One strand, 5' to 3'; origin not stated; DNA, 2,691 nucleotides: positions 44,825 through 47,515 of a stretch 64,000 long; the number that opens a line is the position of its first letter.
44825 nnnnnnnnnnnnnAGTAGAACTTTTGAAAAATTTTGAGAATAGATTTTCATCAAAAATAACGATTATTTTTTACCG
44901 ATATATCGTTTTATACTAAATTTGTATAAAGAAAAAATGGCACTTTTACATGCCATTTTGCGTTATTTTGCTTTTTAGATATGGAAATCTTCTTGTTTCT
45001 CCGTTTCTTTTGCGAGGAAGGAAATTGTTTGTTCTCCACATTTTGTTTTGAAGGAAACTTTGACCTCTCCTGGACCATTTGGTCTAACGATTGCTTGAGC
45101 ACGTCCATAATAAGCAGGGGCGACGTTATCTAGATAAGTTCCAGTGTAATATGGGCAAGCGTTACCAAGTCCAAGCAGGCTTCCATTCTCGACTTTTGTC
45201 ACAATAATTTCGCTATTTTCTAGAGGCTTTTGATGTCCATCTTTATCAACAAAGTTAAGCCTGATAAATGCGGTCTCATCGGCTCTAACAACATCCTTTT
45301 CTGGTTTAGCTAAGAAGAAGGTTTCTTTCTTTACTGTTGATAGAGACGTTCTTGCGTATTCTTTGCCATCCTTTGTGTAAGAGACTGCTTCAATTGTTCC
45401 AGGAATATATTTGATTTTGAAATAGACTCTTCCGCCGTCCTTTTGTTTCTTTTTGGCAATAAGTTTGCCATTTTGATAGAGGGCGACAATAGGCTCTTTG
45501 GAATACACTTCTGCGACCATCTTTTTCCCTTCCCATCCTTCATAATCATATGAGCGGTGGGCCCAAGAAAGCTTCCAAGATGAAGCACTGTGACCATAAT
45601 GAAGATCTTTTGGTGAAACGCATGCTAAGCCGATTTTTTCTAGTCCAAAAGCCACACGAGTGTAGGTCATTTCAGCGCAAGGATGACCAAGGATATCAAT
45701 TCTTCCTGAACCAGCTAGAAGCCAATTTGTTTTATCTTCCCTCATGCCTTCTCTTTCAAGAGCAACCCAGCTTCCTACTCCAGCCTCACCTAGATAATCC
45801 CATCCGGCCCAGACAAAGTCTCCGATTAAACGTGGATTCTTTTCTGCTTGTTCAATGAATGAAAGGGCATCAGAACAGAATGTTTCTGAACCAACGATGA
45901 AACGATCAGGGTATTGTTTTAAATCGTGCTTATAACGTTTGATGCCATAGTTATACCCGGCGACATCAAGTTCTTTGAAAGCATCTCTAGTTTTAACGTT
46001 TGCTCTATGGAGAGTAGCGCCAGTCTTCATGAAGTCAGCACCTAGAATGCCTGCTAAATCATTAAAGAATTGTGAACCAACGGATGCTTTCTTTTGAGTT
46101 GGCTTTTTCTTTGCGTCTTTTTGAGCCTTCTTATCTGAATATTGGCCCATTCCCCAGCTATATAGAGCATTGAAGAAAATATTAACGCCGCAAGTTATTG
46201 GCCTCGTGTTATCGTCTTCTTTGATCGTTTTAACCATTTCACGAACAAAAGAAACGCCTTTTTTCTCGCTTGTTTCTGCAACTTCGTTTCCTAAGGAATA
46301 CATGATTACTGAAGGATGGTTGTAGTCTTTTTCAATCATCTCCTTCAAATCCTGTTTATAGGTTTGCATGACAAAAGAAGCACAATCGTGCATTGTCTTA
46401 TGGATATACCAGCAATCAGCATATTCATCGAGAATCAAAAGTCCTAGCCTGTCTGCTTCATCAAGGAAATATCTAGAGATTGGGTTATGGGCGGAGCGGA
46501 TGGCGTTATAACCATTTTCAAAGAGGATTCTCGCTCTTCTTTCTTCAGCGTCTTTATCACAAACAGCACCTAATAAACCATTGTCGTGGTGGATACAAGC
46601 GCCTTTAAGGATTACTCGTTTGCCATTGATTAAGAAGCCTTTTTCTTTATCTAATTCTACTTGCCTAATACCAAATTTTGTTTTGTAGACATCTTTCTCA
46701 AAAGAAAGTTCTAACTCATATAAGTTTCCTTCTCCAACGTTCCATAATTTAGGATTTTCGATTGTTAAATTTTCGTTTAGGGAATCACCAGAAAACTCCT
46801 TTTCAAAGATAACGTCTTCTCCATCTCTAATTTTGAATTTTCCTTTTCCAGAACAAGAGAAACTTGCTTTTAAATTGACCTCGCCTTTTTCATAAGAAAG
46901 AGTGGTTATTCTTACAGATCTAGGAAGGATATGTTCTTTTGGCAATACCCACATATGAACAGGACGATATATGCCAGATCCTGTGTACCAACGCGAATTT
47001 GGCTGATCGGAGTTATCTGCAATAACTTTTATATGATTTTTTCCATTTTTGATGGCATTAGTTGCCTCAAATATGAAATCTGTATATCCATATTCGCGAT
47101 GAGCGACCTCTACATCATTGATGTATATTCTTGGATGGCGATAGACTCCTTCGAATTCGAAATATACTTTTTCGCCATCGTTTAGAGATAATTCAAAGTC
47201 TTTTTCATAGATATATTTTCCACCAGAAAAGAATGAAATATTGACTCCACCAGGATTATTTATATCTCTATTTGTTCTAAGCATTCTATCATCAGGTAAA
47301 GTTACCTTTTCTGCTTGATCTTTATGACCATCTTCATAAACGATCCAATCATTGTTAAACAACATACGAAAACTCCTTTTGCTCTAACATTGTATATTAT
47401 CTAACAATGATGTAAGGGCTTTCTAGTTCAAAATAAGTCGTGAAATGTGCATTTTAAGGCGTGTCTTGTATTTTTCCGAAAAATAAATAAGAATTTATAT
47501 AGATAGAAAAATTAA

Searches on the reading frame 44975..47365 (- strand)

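Call 19: search_protein_families(library=ncbifam, proteins=[window:44975-47365:-], max_evalue=0.00001)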
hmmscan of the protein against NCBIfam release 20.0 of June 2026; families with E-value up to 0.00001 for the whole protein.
window:44975-47365:- (796 aa): 11 families
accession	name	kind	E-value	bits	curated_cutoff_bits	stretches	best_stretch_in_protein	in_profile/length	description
NF041463.1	GalB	equivalog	1.2e-98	331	900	3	194-396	303-514/869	beta-galactosidase GalB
NF041462.1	GalA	equivalog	2.9e-87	293.6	900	2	52-400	85-443/763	beta-galactosidase GalA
NF007538.0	PRK10150.1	equivalog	1.1e-44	152.8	544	1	126-399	167-456/607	beta-glucuronidase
NF050095.1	BetGlucuronLacZ4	equivalog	2e-43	148.4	950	1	47-396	58-441/666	beta-glucuronidase LacZ4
NF052611.1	beta_gal_Bga2A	equivalog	4.2e-38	131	999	1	53-390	117-480/1007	beta-galactosidase, LacZ type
NF007666.0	PRK10340.1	equivalog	1.2e-31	109.5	1284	1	52-389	112-471/1030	beta-galactosidase subunit alpha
NF007074.0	PRK09525.1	subfamily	1.3e-27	96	1221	1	66-390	139-485/1027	beta-galactosidase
NF041100.1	betagal_LacZ_Ttogales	equivalog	1.9e-27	95.4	2000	1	53-391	112-466/1090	beta-galactosidase LacZ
NF049891.1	Bet1-4galacdseBT4156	equivalog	2.7e-26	91.7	1700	1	52-363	80-409/946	exo-beta-1,4-galactosidase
NF049877.1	GlucurArabfur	equivalog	2.9e-24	84.8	1800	1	49-419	422-828/1400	beta-d-glucuronidase/beta-L-arabinofuranosidase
NF049890.1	Bet1-4galacdseBT4151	equivalog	5.1e-18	64.4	1500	1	155-391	240-475/952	exo-beta-1,4-galactosidase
